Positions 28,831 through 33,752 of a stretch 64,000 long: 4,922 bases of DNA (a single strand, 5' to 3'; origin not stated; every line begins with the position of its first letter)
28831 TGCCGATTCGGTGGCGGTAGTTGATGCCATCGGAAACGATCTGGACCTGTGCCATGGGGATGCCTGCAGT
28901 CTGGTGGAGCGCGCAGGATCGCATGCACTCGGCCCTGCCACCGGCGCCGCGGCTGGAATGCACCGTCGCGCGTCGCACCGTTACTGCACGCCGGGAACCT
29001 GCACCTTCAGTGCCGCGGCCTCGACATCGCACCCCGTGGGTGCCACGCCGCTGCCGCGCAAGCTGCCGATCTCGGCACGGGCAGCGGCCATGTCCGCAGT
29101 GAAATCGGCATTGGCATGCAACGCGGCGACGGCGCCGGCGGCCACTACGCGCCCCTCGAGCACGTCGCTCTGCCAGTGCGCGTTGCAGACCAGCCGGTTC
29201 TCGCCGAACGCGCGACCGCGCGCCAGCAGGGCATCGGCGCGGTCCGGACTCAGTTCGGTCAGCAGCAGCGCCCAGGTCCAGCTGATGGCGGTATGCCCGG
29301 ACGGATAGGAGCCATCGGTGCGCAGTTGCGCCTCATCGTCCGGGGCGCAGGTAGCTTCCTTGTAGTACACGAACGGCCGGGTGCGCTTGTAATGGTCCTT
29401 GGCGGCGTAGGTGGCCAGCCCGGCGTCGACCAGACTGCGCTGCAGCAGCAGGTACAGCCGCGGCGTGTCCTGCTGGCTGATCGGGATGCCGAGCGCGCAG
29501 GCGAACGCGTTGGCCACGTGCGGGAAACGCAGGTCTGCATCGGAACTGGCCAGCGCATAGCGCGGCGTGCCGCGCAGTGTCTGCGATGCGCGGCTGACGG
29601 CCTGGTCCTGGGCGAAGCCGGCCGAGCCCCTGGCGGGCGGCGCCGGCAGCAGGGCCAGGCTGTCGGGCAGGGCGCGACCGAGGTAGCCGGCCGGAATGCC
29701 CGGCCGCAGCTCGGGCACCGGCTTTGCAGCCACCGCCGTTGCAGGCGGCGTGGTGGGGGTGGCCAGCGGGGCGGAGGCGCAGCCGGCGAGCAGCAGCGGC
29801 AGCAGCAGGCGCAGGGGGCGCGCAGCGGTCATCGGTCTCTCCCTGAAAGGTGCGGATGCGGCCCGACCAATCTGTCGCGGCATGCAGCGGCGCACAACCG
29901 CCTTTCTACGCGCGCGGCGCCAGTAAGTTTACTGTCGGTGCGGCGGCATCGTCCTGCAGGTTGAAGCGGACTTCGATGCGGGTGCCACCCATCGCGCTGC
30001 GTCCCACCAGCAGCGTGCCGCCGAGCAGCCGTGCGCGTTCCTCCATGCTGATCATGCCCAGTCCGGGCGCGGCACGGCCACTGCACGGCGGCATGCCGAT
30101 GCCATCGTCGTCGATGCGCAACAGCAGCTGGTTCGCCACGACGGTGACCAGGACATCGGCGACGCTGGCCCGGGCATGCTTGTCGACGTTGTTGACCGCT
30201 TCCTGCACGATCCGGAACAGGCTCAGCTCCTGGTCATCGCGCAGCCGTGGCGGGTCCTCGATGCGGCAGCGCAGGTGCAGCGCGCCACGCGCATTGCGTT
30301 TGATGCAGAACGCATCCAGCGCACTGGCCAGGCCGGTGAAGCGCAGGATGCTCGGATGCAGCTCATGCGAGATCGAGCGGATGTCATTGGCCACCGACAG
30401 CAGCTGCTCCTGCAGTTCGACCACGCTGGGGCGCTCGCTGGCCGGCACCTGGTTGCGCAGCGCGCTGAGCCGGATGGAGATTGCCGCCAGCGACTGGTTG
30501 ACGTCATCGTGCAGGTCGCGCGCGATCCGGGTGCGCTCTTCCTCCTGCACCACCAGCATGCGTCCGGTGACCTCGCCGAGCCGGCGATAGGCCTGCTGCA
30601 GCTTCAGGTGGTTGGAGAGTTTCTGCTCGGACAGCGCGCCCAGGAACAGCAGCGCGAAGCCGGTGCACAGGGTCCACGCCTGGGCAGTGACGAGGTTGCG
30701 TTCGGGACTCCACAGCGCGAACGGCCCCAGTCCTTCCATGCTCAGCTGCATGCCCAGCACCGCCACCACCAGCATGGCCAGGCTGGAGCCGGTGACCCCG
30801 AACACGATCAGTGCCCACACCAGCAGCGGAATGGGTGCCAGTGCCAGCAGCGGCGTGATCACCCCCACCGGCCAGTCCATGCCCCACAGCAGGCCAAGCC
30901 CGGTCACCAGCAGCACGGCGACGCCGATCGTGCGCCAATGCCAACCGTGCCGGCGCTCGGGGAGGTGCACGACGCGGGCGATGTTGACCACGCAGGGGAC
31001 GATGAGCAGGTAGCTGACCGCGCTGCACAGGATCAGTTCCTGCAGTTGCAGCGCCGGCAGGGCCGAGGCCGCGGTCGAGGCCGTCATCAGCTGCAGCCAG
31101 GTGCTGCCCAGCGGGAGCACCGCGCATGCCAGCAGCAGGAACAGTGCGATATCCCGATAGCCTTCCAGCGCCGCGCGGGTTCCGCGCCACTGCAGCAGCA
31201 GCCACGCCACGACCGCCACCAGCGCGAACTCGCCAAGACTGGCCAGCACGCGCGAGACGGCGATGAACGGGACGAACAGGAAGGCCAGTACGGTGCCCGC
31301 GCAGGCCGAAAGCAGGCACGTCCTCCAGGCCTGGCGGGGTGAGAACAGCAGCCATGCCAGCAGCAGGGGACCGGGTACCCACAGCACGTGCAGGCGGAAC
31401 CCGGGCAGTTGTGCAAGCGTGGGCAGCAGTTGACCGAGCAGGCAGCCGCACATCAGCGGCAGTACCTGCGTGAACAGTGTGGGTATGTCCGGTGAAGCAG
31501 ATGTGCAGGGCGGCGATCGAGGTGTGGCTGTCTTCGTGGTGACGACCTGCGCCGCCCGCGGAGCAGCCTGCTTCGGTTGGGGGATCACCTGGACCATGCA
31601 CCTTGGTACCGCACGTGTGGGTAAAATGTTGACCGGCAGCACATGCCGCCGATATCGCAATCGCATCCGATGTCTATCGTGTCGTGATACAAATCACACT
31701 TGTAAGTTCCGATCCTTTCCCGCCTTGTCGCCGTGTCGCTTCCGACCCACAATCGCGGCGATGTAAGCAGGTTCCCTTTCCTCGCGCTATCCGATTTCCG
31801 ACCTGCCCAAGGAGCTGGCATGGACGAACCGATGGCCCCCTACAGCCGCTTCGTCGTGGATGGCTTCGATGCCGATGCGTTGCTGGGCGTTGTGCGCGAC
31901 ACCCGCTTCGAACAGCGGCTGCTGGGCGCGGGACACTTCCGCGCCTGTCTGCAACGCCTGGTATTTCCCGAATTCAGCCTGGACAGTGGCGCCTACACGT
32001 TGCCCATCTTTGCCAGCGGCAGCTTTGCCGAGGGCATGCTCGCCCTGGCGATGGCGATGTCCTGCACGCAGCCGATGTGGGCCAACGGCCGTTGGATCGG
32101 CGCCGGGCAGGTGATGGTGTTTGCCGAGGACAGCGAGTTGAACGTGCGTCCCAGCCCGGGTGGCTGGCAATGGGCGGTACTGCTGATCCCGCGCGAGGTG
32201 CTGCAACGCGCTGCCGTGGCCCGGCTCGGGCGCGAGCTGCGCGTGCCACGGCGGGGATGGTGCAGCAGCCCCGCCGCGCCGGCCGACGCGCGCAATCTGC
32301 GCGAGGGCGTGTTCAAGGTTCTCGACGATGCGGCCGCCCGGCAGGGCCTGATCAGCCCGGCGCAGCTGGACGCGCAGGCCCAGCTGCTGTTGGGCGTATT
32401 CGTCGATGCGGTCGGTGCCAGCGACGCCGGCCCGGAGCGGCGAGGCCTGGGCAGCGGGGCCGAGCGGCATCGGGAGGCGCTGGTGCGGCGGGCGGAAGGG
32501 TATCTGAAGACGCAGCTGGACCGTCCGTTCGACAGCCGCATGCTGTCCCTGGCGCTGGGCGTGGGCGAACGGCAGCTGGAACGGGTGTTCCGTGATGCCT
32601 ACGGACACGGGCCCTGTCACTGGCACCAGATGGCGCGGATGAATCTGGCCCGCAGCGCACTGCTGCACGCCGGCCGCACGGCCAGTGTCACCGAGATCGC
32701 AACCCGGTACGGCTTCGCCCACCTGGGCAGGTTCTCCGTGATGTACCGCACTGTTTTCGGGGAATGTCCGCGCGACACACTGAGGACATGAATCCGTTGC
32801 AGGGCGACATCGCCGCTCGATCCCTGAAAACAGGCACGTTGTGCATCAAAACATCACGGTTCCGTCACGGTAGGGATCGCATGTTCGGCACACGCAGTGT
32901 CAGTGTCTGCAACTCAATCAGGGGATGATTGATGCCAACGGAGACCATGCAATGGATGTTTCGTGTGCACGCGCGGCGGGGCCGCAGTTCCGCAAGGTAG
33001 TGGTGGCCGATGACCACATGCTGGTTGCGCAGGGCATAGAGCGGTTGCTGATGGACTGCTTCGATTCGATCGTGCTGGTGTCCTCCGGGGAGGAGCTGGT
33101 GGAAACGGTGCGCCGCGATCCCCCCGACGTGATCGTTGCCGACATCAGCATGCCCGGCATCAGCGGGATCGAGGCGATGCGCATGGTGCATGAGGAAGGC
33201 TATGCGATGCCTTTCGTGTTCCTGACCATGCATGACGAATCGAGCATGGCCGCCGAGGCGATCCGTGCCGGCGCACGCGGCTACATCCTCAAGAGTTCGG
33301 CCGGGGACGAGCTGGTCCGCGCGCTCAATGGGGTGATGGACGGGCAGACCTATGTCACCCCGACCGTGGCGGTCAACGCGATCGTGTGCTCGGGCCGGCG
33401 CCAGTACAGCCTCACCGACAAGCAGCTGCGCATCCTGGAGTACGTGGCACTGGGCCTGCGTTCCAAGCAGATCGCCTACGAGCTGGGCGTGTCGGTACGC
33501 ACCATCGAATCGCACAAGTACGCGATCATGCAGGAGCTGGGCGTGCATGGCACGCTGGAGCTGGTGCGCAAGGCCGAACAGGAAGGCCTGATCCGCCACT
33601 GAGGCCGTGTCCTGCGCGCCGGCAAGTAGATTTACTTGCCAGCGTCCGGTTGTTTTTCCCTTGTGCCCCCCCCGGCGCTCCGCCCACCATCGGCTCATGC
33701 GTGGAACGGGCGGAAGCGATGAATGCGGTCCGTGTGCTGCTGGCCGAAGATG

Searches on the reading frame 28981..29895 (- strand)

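Call 12: search_protein_families(library=pfam, proteins=[window:28981-29895:-])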
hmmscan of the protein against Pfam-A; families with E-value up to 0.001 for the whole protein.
window:28981-29895:- (304 aa): 1 family
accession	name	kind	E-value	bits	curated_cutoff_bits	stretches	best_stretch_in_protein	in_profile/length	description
PF01569.27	PAP2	-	3.6e-18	66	27.2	1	155-260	9-122/130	PAP2 superfamily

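Call 41: search_protein_families(library=ncbifam, proteins=[window:28981-29832:-], max_evalue=0.01)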
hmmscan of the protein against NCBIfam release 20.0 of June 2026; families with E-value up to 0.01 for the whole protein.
window:28981-29832:- (283 aa): 3 families
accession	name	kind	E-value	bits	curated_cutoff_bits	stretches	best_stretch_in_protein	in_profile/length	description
NF045654.1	APhasePhoC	equivalog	1.4e-61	208.2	430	1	55-256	42-244/248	acid phosphatase PhoC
NF007975.0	PRK10699.1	equivalog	1.2e-05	24.9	261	1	169-235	152-223/254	phosphatidylglycerophosphatase B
NF047884.1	UdeprDiPSep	equivalog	0.00013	21.9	250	1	132-235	80-180/188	undecaprenyl-diphosphatase SepP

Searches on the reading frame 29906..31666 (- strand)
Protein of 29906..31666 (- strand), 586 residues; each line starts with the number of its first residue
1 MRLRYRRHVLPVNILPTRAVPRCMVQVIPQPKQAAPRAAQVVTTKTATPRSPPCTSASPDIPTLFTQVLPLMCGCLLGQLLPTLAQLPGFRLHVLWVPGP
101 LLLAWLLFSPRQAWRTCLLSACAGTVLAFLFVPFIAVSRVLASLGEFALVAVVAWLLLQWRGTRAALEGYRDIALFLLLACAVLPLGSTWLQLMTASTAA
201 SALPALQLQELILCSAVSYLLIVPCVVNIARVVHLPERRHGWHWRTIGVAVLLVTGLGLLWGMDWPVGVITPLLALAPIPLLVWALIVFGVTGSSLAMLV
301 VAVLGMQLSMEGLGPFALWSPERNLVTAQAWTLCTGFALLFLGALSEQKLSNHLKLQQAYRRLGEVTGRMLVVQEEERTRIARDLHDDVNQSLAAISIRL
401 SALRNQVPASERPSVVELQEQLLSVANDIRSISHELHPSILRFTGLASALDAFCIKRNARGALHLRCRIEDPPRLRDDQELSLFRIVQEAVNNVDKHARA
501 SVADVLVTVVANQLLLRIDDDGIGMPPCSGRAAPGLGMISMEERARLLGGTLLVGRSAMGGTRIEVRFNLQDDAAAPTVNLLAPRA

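Call 12: search_protein_families(library=pfam, proteins=[window:29906-31666:-])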
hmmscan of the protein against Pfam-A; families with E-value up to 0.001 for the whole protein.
window:29906-31666:- (586 aa): 3 families
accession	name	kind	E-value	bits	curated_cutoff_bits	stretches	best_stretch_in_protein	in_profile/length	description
PF07730.19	HisKA_3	-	8.7e-13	49.1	24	1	377-439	1-66/68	Histidine kinase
PF02518.31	HATPase_c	-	1.6e-10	41.8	26.4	1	480-571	3-110/111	Histidine kinase-, DNA gyrase B-, and HSP90-like ATPase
PF05231.19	MASE1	-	4e-09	36.4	29.8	1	94-349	30-298/299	MASE1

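Call 41: search_protein_families(library=ncbifam, proteins=[window:29906-31666:-], max_evalue=0.01)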
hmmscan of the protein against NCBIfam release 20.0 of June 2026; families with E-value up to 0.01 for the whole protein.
window:29906-31666:- (586 aa): 9 families
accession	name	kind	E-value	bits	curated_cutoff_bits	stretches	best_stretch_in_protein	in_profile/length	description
NF052443.1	SensHisKinMctS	equivalog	1.1e-36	126.2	700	1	358-568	231-446/457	two-component system sensor histidine kinase MctS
NF007896.0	PRK10600.1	equivalog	8e-29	100.7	578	1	370-571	384-586/598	nitrate/nitrite two-component system sensor histidine kinase NarX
NF008649.0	PRK11644.1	equivalog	2.6e-28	99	408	1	92-567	35-493/499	signal transduction histidine-protein kinase/phosphatase UhpB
NF008184.0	PRK10935.1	equivalog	1.1e-21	77.1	553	1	372-572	360-561/565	nitrate/nitrite two-component system sensor histidine kinase NarQ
NF052531.1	Strep_LiaS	equivalog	1.4e-21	77.1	450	1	372-569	128-326/328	envelope stress sensor histidine kinase LiaS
NF047786.1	his_kin_MadS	equivalog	6e-21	75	500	1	354-567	209-432/434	MadS family sensor histidine kinase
NF047322.1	HK_morpho_MacS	equivalog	4.3e-10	39.3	300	1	207-567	31-365/367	MacS family sensor histidine kinase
NF052574.1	HisKinEspCMyxo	equivalog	1.8e-06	26.4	1200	1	95-371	28-298/785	serine histidine kinase EspC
NF007898.0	PRK10604.1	equivalog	0.0023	17.2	478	0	482-528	319-364/433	two-component system sensor histidine kinase RstB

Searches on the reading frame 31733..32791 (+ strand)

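Call 12: search_protein_families(library=pfam, proteins=[window:31733-32791:+])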
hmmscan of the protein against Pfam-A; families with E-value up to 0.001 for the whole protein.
window:31733-32791:+ (352 aa): 1 family
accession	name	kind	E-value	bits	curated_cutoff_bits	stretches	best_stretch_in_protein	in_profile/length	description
PF12833.13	HTH_18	-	1.2e-19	70.8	33.6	1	274-351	4-79/80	Helix-turn-helix domain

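Call 41: search_protein_families(library=ncbifam, proteins=[window:31733-32791:+], max_evalue=0.01)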
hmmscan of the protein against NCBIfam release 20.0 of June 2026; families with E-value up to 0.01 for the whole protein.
window:31733-32791:+ (352 aa): 12 families
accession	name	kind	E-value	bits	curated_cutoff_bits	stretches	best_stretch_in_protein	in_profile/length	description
NF041686.2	ant_diox_reg_AndR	equivalog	1.7e-21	77.2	350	1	218-351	190-319/321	anthranilate 1,2-dioxygenase regulatory protein AndR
NF007522.0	PRK10130.1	equivalog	2.2e-11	43.4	319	1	244-351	235-343/350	HTH-type transcriptional regulator EutR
NF006902.0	PRK09393.1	equivalog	1.3e-08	34.4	425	1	257-347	228-316/327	transcriptional regulator FtrA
NF052371.1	TransRegGbdRPseu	equivalog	1.5e-07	30.8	480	1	260-349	236-323/365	choline metabolism transcriptional regulator GbdR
NF007243.0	PRK09685.1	equivalog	3e-07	30.2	199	1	257-348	206-297/303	transcriptional regulator FeaR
NF010026.0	PRK13501.1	equivalog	1.6e-05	24.2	363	1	258-348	185-273/290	HTH-type transcriptional activator RhaR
NF010028.0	PRK13503.1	equivalog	2.3e-05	23.9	288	1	280-349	202-269/278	HTH-type transcriptional activator RhaS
NF007860.0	PRK10572.1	equivalog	0.003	16.5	208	1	248-348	182-280/292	arabinose operon transcriptional regulator AraC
NF049968.1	QhpR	equivalog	0.0038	16.4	250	1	244-348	180-282/284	AraC-like transcriptional regulator QhpR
NF010025.2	PRK13500.1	equivalog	0.004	16.7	525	1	244-346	171-271/282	HTH-type transcriptional activator RhaR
NF052534.1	RzbtTranRegRhrA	equivalog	0.0062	15.8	500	0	300-349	258-307/312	rhizobactin biosynthesis transcriptional regulator RhrA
NF007584.0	PRK10219.1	equivalog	0.0068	16.8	174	0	254-348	10-102/107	superoxide response transcriptional regulator SoxS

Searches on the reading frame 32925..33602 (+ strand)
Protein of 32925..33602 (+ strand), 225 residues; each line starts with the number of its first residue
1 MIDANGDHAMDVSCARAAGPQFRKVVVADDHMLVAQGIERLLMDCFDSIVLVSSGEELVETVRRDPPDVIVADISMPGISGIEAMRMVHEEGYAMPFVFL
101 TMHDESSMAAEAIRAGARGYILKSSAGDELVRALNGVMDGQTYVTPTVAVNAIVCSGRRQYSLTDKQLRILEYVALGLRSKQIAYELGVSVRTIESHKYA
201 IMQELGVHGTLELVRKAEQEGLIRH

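Call 12: search_protein_families(library=pfam, proteins=[window:32925-33602:+])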
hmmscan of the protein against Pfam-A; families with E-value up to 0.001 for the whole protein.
window:32925-33602:+ (225 aa): 3 families
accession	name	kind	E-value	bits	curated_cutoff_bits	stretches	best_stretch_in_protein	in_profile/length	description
PF00072.30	Response_reg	-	2e-25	89.5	30.2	1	25-134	1-110/111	Response regulator receiver domain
PF00196.25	GerE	-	5e-15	55.3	23.5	1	162-217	2-57/57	Bacterial regulatory proteins, luxR family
PF08281.18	Sigma70_r4_2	-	0.00045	20.3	25.7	1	163-203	11-52/54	Sigma-70, region 4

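Call 29: find_related_loci(query=window:32952-33602:+, collection=genome_contigs, flank=10000)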
Query window:32952-33602:+ (216 aa) in genome_contigs; peptide patterns used: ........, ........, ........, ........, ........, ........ (x = any residue, [..] = any of these).
332 stretches matched a pattern; 277 encode a relative of the query (tblastn E <= 1e-3); the best 80 are kept; 80 distinct loci.
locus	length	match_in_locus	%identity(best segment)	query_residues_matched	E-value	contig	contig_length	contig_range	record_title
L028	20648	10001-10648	87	1-216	3e-124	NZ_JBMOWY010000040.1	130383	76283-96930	Stenotrophomonas sp. GZD-301 Scaffold13_1, whole genome shotgun sequence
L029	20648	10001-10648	87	1-216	1e-123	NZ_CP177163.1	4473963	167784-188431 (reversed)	Stenotrophomonas sp. LGBM10 chromosome, complete genome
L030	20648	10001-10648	84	1-216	1e-120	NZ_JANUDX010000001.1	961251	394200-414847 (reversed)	Stenotrophomonas sp. BIGb0135 Ga0480596_01, whole genome shotgun sequence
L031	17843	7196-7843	84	1-216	8e-119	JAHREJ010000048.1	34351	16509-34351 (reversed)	Bacillus subtilis subsp. subtilis strain SK7B5 contig00048, whole genome shotgun sequence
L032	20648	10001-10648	84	1-216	3e-118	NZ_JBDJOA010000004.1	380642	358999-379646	Stenotrophomonas sp. TWI273 contig00004, whole genome shotgun sequence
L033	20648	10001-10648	84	1-216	4e-118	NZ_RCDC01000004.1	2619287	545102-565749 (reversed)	Stenotrophomonas rhizophila strain USBA GBX 843 Ga0105846_101, whole genome shotgun sequence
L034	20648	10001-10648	83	1-216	4e-117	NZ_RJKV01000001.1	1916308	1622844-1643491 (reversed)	Stenotrophomonas rhizophila strain BIGb0145 Ga0304781_11, whole genome shotgun sequence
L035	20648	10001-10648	83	1-216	4e-117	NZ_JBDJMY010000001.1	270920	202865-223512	Stenotrophomonas terrae strain TWI583 contig00001, whole genome shotgun sequence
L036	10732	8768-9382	85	12-216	6e-116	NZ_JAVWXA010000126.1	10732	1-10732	MAG: Stenotrophomonas sp. isolate CGS5Y1-bin24 NODE_5978_length_10732_cov_6.823452, whole genome shotgun sequence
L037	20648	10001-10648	78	1-216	4e-113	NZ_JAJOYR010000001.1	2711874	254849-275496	Stenotrophomonas sp. SY1 scaffold1, whole genome shotgun sequence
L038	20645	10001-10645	81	1-216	1e-111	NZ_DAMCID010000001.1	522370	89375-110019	MAG: Stenotrophomonas sp. isolate CTOTU49765 NODE_2_length_522370_cov_6.666661, whole genome shotgun sequence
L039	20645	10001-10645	79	1-216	1e-109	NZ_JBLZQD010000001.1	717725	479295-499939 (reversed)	Stenotrophomonas sp. PD6 NODE_1_length_717725_cov_13.397013, whole genome shotgun sequence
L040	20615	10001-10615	81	12-216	6e-109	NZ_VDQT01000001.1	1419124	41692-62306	Stenotrophomonas rhizophila strain DE0483 NODE_1_length_1419124_cov_40.839304, whole genome shotgun sequence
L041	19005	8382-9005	80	9-216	2e-108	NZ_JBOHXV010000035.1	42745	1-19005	MAG: Stenotrophomonas sp. isolate SE1515_concoct.bin.19 NODE_76_length_42745_cov_1.875170, whole genome shotgun sequence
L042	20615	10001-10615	81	12-216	1e-108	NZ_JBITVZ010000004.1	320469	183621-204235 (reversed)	Stenotrophomonas sp. NPDC077420 NPDC077420_103_C8.ctg-0004, whole genome shotgun sequence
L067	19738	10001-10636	60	15-214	1e-77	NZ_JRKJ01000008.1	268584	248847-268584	Lysobacter dokdonensis DS-58 contig8, whole genome shotgun sequence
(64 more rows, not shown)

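Call 37: search_protein_families(library=pfam, proteins=[L067:1331-3088:+, L067:2986-3717:-, L067:3832-6798:+, L067:6826-8157:+, L067:8221-9804:-, L067:8485-9861:+, L067:10710-11168:+, L067:11128-11718:+, L067:11729-12274:+, L067:11773-13224:+])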
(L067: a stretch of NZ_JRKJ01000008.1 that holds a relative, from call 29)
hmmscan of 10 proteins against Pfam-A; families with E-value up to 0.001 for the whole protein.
L067:1331-3088:+ (585 aa): 3 families
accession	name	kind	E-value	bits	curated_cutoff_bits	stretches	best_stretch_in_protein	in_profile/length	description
PF07732.21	Cu-oxidase_3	-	1e-42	145.4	21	2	60-173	5-116/119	Multicopper oxidase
PF07731.20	Cu-oxidase_2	-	1.1e-31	109.9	20.4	1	467-584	3-134/137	Multicopper oxidase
PF00394.28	Cu-oxidase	-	2.3e-24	86.7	21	1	185-349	3-135/157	Multicopper oxidase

L067:2986-3717:- (243 aa): 0 families

L067:3832-6798:+ (988 aa): 0 families

L067:6826-8157:+ (443 aa): 0 families

L067:8221-9804:- (527 aa): 2 families
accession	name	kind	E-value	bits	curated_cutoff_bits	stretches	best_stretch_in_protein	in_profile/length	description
PF07730.19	HisKA_3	-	5.2e-13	49.8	24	1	321-383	1-66/68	Histidine kinase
PF02518.31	HATPase_c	-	1.1e-12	48.8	26.4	1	424-516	4-110/111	Histidine kinase-, DNA gyrase B-, and HSP90-like ATPase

L067:8485-9861:+ (458 aa): 0 families

L067:10710-11168:+ (152 aa): 1 family
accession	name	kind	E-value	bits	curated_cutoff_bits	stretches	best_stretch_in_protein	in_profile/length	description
PF00072.30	Response_reg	-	8.6e-17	61.7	30.2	1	22-131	1-110/111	Response regulator receiver domain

L067:11128-11718:+ (196 aa): 1 family
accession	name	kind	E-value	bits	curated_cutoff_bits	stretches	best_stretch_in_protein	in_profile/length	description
PF02656.20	DUF202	-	4.2e-11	43.6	23.4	1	71-143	1-66/68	Domain of unknown function (DUF202)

L067:11729-12274:+ (181 aa): 1 family
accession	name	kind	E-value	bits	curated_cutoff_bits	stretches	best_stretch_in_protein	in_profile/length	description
PF13590.11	DUF4136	-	5e-41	141.1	32.8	1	22-176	1-152/152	Domain of unknown function (DUF4136)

L067:11773-13224:+ (483 aa): 1 family
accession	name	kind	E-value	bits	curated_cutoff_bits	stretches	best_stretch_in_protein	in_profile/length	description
PF03781.23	FGE-sulfatase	-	1.6e-80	270.9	23.3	1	179-480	3-254/255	Sulfatase-modifying factor enzyme 1-like domain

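Call 41: search_protein_families(library=ncbifam, proteins=[window:32952-33602:+], max_evalue=0.01)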
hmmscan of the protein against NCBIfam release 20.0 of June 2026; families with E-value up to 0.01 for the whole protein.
window:32952-33602:+ (216 aa): 105 families (the best 25 are shown)
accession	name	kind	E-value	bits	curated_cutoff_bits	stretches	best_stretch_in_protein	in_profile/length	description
NF052445.1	RespRegMctR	equivalog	1.6e-39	135.5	300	1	15-213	3-204/205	two-component system response regulator MctR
NF011896.0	PRK15369.1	equivalog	1e-35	123.3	242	1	15-213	5-209/211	two component system response regulator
NF007018.1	PRK09483.1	equivalog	4.4e-34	118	280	1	15-214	3-209/217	UvrY/SirA/GacA family response regulator transcription factor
NF007685.0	PRK10360.1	equivalog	1.1e-30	107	258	1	15-207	3-191/196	response regulator transcription factor UhpA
NF006900.1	PRK09390.1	equivalog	1.1e-26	93.6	255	1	15-208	6-197/203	response regulator FixJ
NF047785.1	respo_reg_MadR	equivalog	2e-24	86.1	300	1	15-214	2-209/209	MadR family response regulator transcription factor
NF007403.0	PRK09935.1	equivalog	3.2e-24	85.7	271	1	15-213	5-209/210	fimbria biosynthesis transcriptional regulator FimZ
NF007935.0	PRK10651.1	equivalog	3.2e-24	85.3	250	1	15-203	8-205/216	two-component system response regulator NarL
NF007708.0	PRK10403.1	equivalog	6.6e-24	84.6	343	1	15-199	8-199/215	nitrate/nitrite response regulator protein NarP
NF041830.1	RR_TF_ErdR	exception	6.4e-23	81.6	390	1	15-199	3-196/213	response regulator transcription factor ErdR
NF040749.1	tetrathio_RR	equivalog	1e-19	71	290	1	18-208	4-188/191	tetrathionate respiration response regulator TtrR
NF007419.0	PRK09958.1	equivalog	3.9e-19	69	251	1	16-211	3-201/204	acid-sensing system DNA-binding response regulator EvgA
NF008098.0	PRK10840.1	equivalog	3.5e-17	62.6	235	1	15-204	5-201/216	response regulator transcription factor RcsB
NF041367.1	CheY_Halo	equivalog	3.6e-13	49.9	200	1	16-128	1-113/114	chemotaxis protein CheY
NF041946.1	LuxO_transreg_Vib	equivalog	4.6e-13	48.7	800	1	39-131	22-114/463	quorum-sensing sigma-54 dependent transcriptional regulator LuxO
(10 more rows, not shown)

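Call 73: search_protein_families(library=pfam, proteins=[L067:7213-8205:-, L067:5191-6981:-, L067:3404-5332:-, L067:12318-13259:+, L067:13235-13597:+, L067:13991-14863:+], max_evalue=0.001)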
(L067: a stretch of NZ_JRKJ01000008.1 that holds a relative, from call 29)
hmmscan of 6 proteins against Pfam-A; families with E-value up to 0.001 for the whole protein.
L067:7213-8205:- (330 aa): 1 family
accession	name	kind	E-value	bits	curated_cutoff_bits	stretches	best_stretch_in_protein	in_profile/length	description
PF13557.12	Phenol_MetA_deg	-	9.2e-50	170.4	22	1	90-320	8-236/242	Putative MetA-pathway of phenol degradation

L067:5191-6981:- (596 aa): 1 family
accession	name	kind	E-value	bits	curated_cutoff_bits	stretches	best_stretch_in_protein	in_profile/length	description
PF08014.17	MATCAP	-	9.5e-109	364.1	27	1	214-568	8-363/365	Microtubule-associated tyrosine carboxypeptidase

L067:3404-5332:- (642 aa): 0 families

L067:12318-13259:+ (313 aa): 0 families

L067:13235-13597:+ (120 aa): 1 family
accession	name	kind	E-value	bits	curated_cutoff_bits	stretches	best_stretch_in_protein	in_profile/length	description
PF07784.16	DUF1622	-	1.9e-25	89.1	24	1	27-105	1-78/78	Protein of unknown function (DUF1622)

L067:13991-14863:+ (290 aa): 2 families
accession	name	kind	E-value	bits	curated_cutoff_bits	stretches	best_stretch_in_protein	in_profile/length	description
PF12710.13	HAD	-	2.5e-11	44.8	27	1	39-196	1-146/189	haloacid dehalogenase-like hydrolase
PF00702.32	Hydrolase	-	1.6e-05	25.9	26.4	1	38-177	3-136/191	haloacid dehalogenase-like hydrolase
